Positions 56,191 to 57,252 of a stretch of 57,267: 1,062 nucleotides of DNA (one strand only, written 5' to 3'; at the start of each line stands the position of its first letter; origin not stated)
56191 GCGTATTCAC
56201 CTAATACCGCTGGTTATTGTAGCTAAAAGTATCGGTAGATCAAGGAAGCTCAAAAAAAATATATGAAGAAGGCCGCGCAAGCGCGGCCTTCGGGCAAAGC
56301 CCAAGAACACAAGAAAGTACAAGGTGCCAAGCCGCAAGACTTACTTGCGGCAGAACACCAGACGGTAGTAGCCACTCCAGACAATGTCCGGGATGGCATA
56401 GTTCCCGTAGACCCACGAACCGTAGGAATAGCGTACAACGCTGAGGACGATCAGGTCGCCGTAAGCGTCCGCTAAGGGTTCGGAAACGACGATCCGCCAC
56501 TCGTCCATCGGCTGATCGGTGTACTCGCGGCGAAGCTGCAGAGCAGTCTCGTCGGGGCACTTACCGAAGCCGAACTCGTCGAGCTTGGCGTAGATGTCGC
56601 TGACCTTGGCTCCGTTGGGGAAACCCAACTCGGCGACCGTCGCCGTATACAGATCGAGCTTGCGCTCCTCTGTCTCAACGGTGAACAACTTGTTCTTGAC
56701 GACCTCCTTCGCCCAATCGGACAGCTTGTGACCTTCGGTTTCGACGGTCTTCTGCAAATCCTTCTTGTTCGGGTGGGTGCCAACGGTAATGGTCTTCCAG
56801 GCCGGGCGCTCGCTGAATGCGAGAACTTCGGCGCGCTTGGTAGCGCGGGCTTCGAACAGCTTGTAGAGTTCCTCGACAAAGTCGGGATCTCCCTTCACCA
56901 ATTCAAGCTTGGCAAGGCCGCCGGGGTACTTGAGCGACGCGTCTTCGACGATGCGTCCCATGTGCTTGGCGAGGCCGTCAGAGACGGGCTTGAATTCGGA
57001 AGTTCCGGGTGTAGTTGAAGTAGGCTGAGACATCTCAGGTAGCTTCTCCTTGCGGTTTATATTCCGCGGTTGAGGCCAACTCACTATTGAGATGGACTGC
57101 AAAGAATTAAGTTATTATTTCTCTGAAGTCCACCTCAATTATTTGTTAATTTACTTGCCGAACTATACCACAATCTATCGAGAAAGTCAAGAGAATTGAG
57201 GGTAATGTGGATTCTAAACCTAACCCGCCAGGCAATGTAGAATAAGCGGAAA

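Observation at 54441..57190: Complete diversity-generating retroelement with strictly adenine-specific TR/VR divergence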

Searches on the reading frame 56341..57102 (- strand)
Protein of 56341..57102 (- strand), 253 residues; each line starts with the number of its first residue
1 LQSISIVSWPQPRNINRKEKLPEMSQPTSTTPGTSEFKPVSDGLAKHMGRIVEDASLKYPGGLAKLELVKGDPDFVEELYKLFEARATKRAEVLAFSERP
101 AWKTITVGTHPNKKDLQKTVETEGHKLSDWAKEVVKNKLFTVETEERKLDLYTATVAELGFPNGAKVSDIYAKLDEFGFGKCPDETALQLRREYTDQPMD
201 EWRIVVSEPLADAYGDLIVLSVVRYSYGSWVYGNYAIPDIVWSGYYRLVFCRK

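Call 4: search_protein_families(library=pfam, proteins=[window:56341-57102:-], max_evalue=0.1)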
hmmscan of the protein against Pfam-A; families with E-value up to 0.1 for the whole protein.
window:56341-57102:- (253 aa): 0 families

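Call 11: find_homologous_proteins(query=window:56341-57033:-)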
Query window:56341-57033:- (230 aa): 39 proteins with E <= 0.001 among 860 candidates.
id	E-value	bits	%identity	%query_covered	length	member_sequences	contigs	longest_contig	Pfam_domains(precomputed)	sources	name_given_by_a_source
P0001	3.1e-152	523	100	100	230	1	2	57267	-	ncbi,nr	ncbi:MAG: hypothetical protein NUV80_05150 [Candidatus Berkelbacteria bacterium]|nr:hypothetical pro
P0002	6.0e-102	358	73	100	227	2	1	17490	-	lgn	-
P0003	1.4e-93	331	67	100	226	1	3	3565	-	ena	-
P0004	2.1e-88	314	66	96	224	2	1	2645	-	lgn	-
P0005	1.9e-87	311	64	100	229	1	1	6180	-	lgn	-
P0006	2.7e-86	307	63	100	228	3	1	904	-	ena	-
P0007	3.8e-86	307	64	96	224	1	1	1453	-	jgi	jgi:hypothetical protein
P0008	5.2e-85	303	60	100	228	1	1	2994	-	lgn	-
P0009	2.0e-83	298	63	100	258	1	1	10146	-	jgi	-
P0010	2.4e-77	278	62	92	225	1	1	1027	-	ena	-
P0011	7.9e-77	276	60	92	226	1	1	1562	-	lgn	-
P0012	3.5e-73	264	58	96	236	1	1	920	-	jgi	jgi:hypothetical protein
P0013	6.2e-73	263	58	92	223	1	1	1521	-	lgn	-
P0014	2.9e-68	248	55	92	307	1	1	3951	-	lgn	-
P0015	3.8e-64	235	70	69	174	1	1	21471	-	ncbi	-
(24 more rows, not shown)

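Call 14: search_protein_families(library=ncbifam, proteins=[window:56341-57033:-], max_evalue=0.1)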
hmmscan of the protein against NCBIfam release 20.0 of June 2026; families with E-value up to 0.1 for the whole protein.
window:56341-57033:- (230 aa): 1 family
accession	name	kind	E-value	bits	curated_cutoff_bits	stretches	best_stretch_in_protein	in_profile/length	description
NF004397.1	PRK05755.1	equivalog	0.005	15.4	720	1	22-153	236-354/889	DNA polymerase I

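Call 17: find_encoding_contigs(protein=P0002, flank=6000, max_places=2)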
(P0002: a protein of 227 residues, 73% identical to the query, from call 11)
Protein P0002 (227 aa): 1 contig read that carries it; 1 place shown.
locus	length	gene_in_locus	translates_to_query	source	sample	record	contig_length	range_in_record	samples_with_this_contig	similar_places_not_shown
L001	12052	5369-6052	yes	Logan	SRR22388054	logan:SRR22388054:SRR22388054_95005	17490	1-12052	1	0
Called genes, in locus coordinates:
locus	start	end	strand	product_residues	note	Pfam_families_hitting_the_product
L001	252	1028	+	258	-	PF09335:VTT_dom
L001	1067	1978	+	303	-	PF01565:FAD_binding_4, PF02873:MurB_C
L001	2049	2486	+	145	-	PF03734:YkuD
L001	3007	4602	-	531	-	PF00239:Resolvase, PF07508:Recombinase, PF13408:Zn_ribbon_recom (weak)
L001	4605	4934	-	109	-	-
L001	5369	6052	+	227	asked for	-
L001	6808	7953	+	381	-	PF00078:RVT_1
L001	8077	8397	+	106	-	-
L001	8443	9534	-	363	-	PF00089:Trypsin, PF13365:Trypsin_2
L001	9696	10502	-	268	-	PF06414:Zeta_toxin (weak)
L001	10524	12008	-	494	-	PF11074:DUF2779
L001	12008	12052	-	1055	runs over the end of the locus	PF07693:KAP_NTPase, PF24883:NPHP3_N (faint), PF13401:AAA_22 (faint)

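Call 22: predict_structure(alignment_id=A1)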
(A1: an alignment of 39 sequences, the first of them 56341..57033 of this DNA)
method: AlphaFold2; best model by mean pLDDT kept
length: 230 residues; sequences in the alignment: 39
mean_pLDDT: 92.9   pTM: 0.79
mean pLDDT of the five models: 92.9, 92.5, 92.3, 92.2, 91.7
residues with pLDDT >= 90: 199; 70-90: 16; 50-70: 4; < 50: 11
segments of 3 or more residues with pLDDT < 50: 1-8, 10-12
pLDDT, mean of each block of 10 residues (from residue 1): 41 72 95 96 96 95 89 91 98 98 97 97 98 97 98 96 99 97 96 97 97 98 97
secondary structure, 60 per line:
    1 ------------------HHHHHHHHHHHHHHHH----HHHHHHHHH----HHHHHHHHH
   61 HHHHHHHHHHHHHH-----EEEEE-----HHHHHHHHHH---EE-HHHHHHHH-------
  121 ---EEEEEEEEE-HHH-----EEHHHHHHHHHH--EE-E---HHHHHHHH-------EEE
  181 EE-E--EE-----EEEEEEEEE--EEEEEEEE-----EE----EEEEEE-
elements in order: H19-34 H39-47 H52-74 E80-84 H90-99 H106-113 E124-132 H144-153 H163-170 E178-182 E194-202 E205-212 E224-229

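Call 25: find_related_loci(query=A2, collection=genome_contigs, flank=5000)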
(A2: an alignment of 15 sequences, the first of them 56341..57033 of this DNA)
Query A2 (230 aa) in genome_contigs; peptide patterns used: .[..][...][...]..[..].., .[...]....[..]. (x = any residue, [..] = any of these).
72 stretches matched a pattern; 17 encode a relative of the query (tblastn E <= 1e-3); 17 distinct loci.
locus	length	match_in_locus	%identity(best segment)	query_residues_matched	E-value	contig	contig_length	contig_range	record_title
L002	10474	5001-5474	70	73-230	9e-70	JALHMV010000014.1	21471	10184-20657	MAG: Patescibacteria group bacterium isolate Bin_44_4_sub c_000000010212, whole genome shotgun sequence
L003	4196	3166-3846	38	6-230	5e-48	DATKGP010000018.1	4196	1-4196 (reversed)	MAG TPA_asm: Candidatus Saccharimonadales bacterium isolate SMAG_U14554 k141_205368, whole genome shotgun sequence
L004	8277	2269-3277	39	23-230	3e-43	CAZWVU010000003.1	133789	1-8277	MAG TPA_asm: uncultured Candidatus Saccharibacteria bacterium isolate SRP193066_co2_100 genome assembly, contig: NODE_26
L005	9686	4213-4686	40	74-230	4e-34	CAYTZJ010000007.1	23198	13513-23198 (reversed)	MAG TPA_asm: uncultured Candidatus Saccharibacteria bacterium isolate SRP278252_co2_242 genome assembly, contig: NODE_43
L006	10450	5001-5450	41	79-230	2e-31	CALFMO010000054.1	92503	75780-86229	MAG TPA_asm: uncultured Acidobacteriaceae bacterium isolate SRR5457059_bin.63_CONCOCT_v1.1_MAG genome assembly, contig:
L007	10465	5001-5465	43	77-230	9e-38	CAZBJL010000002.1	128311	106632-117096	MAG TPA_asm: uncultured Candidatus Saccharibacteria bacterium isolate SRP278252_co2_184 genome assembly, contig: NODE_17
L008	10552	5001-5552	36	50-230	2e-27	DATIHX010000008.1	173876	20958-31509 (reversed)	MAG TPA_asm: Candidatus Saccharimonadales bacterium isolate SMAG_U15649 k141_740592, whole genome shotgun sequence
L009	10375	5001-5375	40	103-227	2e-26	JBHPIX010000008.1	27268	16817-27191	Patescibacteria group bacterium isolate SAG AM-312-K06 AM-312-K06_NODE_8, whole genome shotgun sequence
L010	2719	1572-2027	37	79-229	1e-26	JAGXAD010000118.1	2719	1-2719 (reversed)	MAG: Patescibacteria group bacterium isolate REEB69 contig-150_56575, whole genome shotgun sequence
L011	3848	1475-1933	35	73-227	3e-26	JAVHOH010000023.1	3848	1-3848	MAG: Candidatus Paceibacterota bacterium isolate WB02no19_35_22 NODE_16568_length_3848_cov_10.714738, whole genome shotg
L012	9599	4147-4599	35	76-227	3e-25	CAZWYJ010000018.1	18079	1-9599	MAG TPA_asm: uncultured Gammaproteobacteria bacterium isolate SRP294416_co1_128 genome assembly, contig: NODE_6217_lengt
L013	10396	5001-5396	37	76-208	1e-22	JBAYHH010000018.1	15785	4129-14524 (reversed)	MAG: Candidatus Magasanikiibacteriota bacterium isolate SO_2016_GW1_145 scaffold06406_OW334_2016, whole genome shotgun s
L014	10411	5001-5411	32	92-230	4e-20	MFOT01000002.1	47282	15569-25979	MAG: Candidatus Levybacteria bacterium RIFCSPLOWO2_01_FULL_38_21 rifcsplowo2_01_scaffold_1205, whole genome shotgun sequ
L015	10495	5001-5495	28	50-227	9e-20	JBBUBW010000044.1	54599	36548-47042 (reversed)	MAG: Patescibacteria group bacterium isolate H43-bin006_1 H43_bin006_1_000000000044, whole genome shotgun sequence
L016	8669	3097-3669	29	40-228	4e-18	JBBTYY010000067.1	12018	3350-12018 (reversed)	MAG: Patescibacteria group bacterium isolate H52-bin050_1 H52_bin050_1_000000000067, whole genome shotgun sequence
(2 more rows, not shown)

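Call 27: fold_search(model_id=the predicted structure, library=pdb)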
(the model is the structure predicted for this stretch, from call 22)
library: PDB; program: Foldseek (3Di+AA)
matches with E <= 10: 273; with E <= 0.001: 0
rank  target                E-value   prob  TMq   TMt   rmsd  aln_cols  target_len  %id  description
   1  8oks_B                1.0e-01  0.77  0.30  0.53   8.1       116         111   11  Crystal structure of Bdellovibrio bacteriovorus Bd2740 C-terminal domain (released 2023-10-25)
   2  4kzw_B                2.2e-01  0.35  0.26  0.40   6.6       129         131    7  Structure of the carbohydrate-recognition domain of the C-type lectin mincle (released 2013-08-28)
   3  4kzw_A                3.9e-01  0.16  0.22  0.33   8.5       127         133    8  Structure of the carbohydrate-recognition domain of the C-type lectin mincle (released 2013-08-28)
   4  8h4v_B                4.7e-01  0.28  0.26  0.39   6.2       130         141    8  Mincle CRD complex with PGL trisaccharide (released 2023-08-09)
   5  6ewz_B                6.4e-01  0.05  0.13  0.14  21.0       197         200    8  Crystal structure of RelP (SAS2) from Staphylococcus aureus bound to AMPCPP and GTP in the pre-catalytic state (released 2018-01-24)
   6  6n39                  6.4e-01  0.02  0.11  0.08  19.7       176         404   11  Crystal structure of an dephospho-CoA kinase CoaE from Mycobacterium paratuberculosis (released 2018-11-21)
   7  4kzv_B                6.8e-01  0.18  0.26  0.40   6.3       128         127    6  Structure of the carbohydrate-recognition domain of the C-type lectin mincle bound to trehalose (released 2013-08-28)
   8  5c8o                  7.3e-01  0.02  0.10  0.13  14.1       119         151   13  Crystal structure of MoCVNH3 variant (Mo0v) (released 2015-08-12)
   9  1jg1                  8.3e-01  0.10  0.15  0.16   7.6        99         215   11  Crystal Structure of L-isoaspartyl (D-aspartyl) O-methyltransferase with S-ADENOSYL-L-HOMOCYSTEINE (released 2001-11-16)
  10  4ezm_L                1.0e+00  0.15  0.26  0.39   6.1       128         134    7  Crystal structure of the human IgE-Fc(epsilon)3-4 bound to its B cell receptor derCD23 (released 2012-07-18)
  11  7bup_A                1.1e+00  0.03  0.11  0.11  17.0       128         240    8  Crystal structure of PCNA from pathogenic yeast Candida albicans (released 2021-02-17)
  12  4iop_B                1.1e+00  0.20  0.27  0.45   5.8       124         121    5  Crystal structure of NKp65 bound to its ligand KACL (released 2013-07-17)
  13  4zrv_A                1.1e+00  0.14  0.25  0.38   6.8       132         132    7  Structure of cow mincle CRD complexed with trehalose mono butyrate (released 2016-05-25)
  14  3wbr_H                1.2e+00  0.25  0.29  0.49   6.5       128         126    5  Crystal structure of carbohydrate recognition domain of Blood Dendritic Cell Antigen-2 (BDCA2) lectin (crystal form-3) (released 2013-12-25)
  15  5b1x_C                1.2e+00  0.15  0.27  0.42   5.7       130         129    6  Crystal structure of human dendritic cell inhibitory receptor (DCIR) C-type lectin domain in complex with biantennary  (released 2016-05-11)
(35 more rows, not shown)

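Call 92: search_protein_representatives(alignment_id=A1)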
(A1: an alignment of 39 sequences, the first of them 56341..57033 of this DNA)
Query: 39 sequences, 226 profile positions. Proteins with E-value up to 0.001 (for the whole library): 6104; up to 1e-10: 4084; up to 1e-30: 1012. The best 150 are listed.
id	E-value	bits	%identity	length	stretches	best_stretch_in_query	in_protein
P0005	3.4e-107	373.6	-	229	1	1-226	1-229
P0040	3.3e-90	318.1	-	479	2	77-225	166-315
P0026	6.2e-86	304.1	-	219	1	9-226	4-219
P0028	1.2e-85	303.2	-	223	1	1-226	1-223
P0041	2.3e-82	292.4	-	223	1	6-226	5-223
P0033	1.4e-79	283.3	-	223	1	2-226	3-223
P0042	2.5e-71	256.3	-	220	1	3-226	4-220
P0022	3.6e-71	255.8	-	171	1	58-226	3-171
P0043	8.7e-69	248.0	-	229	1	1-226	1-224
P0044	1.2e-68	247.5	-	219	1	17-226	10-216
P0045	1.0e-66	241.3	-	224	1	2-225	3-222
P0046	1.3e-66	240.8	-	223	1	18-225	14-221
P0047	3.2e-65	236.3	-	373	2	79-214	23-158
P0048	7.1e-65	235.2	-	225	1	47-226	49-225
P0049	5.9e-64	232.2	-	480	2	93-225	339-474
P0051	6.1e-63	228.9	-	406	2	66-226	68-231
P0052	1.2e-62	227.9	-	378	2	71-223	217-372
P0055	1.1e-59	218.2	-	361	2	65-198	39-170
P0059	1.5e-58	214.5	-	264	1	13-196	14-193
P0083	3.3e-54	200.3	-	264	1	71-225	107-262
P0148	3.6e-49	183.8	-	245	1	53-225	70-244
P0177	1.8e-47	178.2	-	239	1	72-226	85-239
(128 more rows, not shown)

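Call 93: search_protein_families(library=pfam, proteins=[P0040, P0047, P0049, P0051, P0052, P0055, P0059, P0083, P0148, P0177], max_evalue=0.01)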
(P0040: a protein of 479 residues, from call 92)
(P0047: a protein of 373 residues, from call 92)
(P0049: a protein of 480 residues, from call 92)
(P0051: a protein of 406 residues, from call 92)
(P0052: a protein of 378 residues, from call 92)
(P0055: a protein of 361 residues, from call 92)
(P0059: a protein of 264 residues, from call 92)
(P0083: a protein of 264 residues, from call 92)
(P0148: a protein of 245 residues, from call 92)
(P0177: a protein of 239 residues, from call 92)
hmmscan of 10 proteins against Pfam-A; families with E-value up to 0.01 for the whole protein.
P0040 (479 aa): 0 families

P0047 (373 aa): 1 family
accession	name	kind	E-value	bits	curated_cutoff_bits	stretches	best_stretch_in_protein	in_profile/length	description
PF02563.21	Poly_export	-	0.0041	17.7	28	0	203-246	26-71/77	Polysaccharide biosynthesis/export protein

P0049 (480 aa): 0 families

P0051 (406 aa): 0 families

P0052 (378 aa): 0 families

P0055 (361 aa): 0 families

P0059 (264 aa): 0 families

P0083 (264 aa): 0 families

P0148 (245 aa): 0 families

P0177 (239 aa): 0 families

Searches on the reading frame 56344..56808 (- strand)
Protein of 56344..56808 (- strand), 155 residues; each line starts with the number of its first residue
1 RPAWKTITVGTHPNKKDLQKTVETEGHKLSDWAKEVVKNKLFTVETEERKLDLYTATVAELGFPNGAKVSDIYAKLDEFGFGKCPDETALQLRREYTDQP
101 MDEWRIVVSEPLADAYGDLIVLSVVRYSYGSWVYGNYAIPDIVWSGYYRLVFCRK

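Call 75: predict_structure(alignment_id=A11)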
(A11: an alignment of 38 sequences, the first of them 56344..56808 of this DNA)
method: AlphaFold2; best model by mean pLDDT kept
length: 155 residues; sequences in the alignment: 38
mean_pLDDT: 97.4   pTM: 0.91
mean pLDDT of the five models: 97.4, 97.3, 97.3, 96.9, 96.7
residues with pLDDT >= 90: 150; 70-90: 5; 50-70: 0; < 50: 0
segments of 3 or more residues with pLDDT < 50: none
pLDDT, mean of each block of 10 residues (from residue 1): 95 98 98 97 98 99 99 98 98 98 98 94 97 98 98 96
secondary structure, 60 per line:
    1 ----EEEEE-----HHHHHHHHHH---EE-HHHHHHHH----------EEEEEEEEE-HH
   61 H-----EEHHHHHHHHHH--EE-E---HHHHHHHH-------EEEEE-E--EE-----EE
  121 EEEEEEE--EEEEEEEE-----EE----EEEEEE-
elements in order: E5-9 H15-24 H31-38 E49-57 H69-78 H88-95 E103-107 E119-127 E130-137 E149-154

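Call 79: fold_search(model_id=the predicted structure, library=pdb)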
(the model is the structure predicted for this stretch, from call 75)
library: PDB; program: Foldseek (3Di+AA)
matches with E <= 10: 372; with E <= 0.001: 0
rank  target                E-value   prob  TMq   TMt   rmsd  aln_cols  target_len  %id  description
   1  8oks_B                5.9e-02  0.82  0.39  0.50   4.8       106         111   11  Crystal structure of Bdellovibrio bacteriovorus Bd2740 C-terminal domain (released 2023-10-25)
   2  4kzw_B                1.2e-01  0.41  0.35  0.40   6.6       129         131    7  Structure of the carbohydrate-recognition domain of the C-type lectin mincle (released 2013-08-28)
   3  4kzw_A                2.1e-01  0.20  0.30  0.33   8.5       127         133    8  Structure of the carbohydrate-recognition domain of the C-type lectin mincle (released 2013-08-28)
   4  8h4v_B                2.6e-01  0.35  0.36  0.39   6.3       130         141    8  Mincle CRD complex with PGL trisaccharide (released 2023-08-09)
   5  4kzv_B                5.0e-01  0.18  0.34  0.40   6.3       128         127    6  Structure of the carbohydrate-recognition domain of the C-type lectin mincle bound to trehalose (released 2013-08-28)
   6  5c8o                  5.3e-01  0.02  0.13  0.14  14.4       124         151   13  Crystal structure of MoCVNH3 variant (Mo0v) (released 2015-08-12)
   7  8pnn_DM               6.1e-01  0.12  0.16  0.29   8.0        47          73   11  80S yeast ribosome in complex with Bromolissoclimide (released 2025-05-28)
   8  8rjs_A                7.4e-01  0.06  0.20  0.08  12.9       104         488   10  Serial femtosecond X-ray structure of a fluorescence optimized bathy phytochrome PAiRFP2 derived from wild-type Agp2 i (released 2025-05-14)
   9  4zrv_A                7.9e-01  0.14  0.34  0.38   6.8       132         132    7  Structure of cow mincle CRD complexed with trehalose mono butyrate (released 2016-05-25)
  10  4ezm_L                7.9e-01  0.13  0.32  0.36   6.4       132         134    7  Crystal structure of the human IgE-Fc(epsilon)3-4 bound to its B cell receptor derCD23 (released 2012-07-18)
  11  4iop_B                9.1e-01  0.18  0.35  0.42   5.7       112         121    5  Crystal structure of NKp65 bound to its ligand KACL (released 2013-07-17)
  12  3whd_C                9.1e-01  0.09  0.28  0.29  10.9       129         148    8  C-type lectin, human MCL (released 2013-10-23)
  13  4kzv_A                9.7e-01  0.13  0.34  0.39   6.6       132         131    8  Structure of the carbohydrate-recognition domain of the C-type lectin mincle bound to trehalose (released 2013-08-28)
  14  3whd_A                9.7e-01  0.08  0.28  0.29  11.8       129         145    8  C-type lectin, human MCL (released 2013-10-23)
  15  8p8m_RD               9.7e-01  0.01  0.12  0.18  14.0       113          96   14  Yeast 60S ribosomal subunit, RPL39 deletion (released 2024-06-12)
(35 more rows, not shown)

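Call 81: search_solved_structures(query=A11, max_evalue=10)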
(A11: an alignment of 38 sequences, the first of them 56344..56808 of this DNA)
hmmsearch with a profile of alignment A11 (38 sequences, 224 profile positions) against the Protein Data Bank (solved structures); distinct sequences matched with E-value up to 10: 2.
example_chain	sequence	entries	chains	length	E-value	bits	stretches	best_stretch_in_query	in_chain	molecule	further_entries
1p6t_A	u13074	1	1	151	0.16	14.8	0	117-153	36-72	Potential copper-transporting ATPase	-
3lje_A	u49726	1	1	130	1.3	11.9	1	41-104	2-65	Zebrafish RNase5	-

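Call 83: fold_search(model_id=the predicted structure, library=viral)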
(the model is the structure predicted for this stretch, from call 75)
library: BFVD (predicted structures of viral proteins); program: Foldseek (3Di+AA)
matches with E <= 10: 479; with E <= 0.001: 0
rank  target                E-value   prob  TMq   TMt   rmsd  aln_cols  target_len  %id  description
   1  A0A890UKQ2            7.7e-02  0.47  0.33  0.35   5.5       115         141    8  (no name in the UniProt tables at hand)
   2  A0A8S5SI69            8.3e-02  0.33  0.25  0.27   5.9        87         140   16  Transcription initiation factor IIE, alpha FINGER, Transcription [Siphoviridae sp. ctBCr48]
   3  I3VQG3                1.2e-01  0.47  0.36  0.23   5.1       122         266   13  B161 [miniopterid betaherpesvirus 1]
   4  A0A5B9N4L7            1.4e-01  0.11  0.13  0.11   7.9        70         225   10  Uncharacterized protein [Aeromonas phage 4L372XY]
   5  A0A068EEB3            2.7e-01  0.30  0.36  0.29   5.6       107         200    8  C-type lectin family protein [Pigeonpox virus]
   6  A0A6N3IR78            3.3e-01  0.25  0.34  0.30   6.1       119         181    8  ORF3 [Bearded dragon adenovirus 1]
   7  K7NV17                3.6e-01  0.16  0.30  0.27   7.2       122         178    8  F-lec1 protein [Chelonid alphaherpesvirus 5]
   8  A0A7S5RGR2            3.8e-01  0.03  0.13  0.03  12.9        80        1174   15  (no name in the UniProt tables at hand)
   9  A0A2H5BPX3            4.1e-01  0.11  0.17  0.12  11.7        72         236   17  Uncharacterized protein [Vibrio phage Vp_R1]
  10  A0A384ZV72            5.7e-01  0.28  0.39  0.29   5.4       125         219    6  (no name in the UniProt tables at hand)
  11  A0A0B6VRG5            5.7e-01  0.06  0.14  0.15  10.4        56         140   21  Uncharacterized protein [Edwardsiella phage PEi26]
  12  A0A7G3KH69            6.1e-01  0.04  0.16  0.05  12.8       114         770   12  Putative CP [Podosphaera totivirus F]
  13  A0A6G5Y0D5            6.5e-01  0.08  0.20  0.08  11.7       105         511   10  (no name in the UniProt tables at hand)
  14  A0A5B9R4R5            6.5e-01  0.03  0.20  0.10  19.0       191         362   12  Uncharacterized protein [Cacatuid alphaherpesvirus 2]
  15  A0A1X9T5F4            7.0e-01  0.21  0.33  0.29   5.2       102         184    8  C-type lectin protein [Ranid herpesvirus 3]
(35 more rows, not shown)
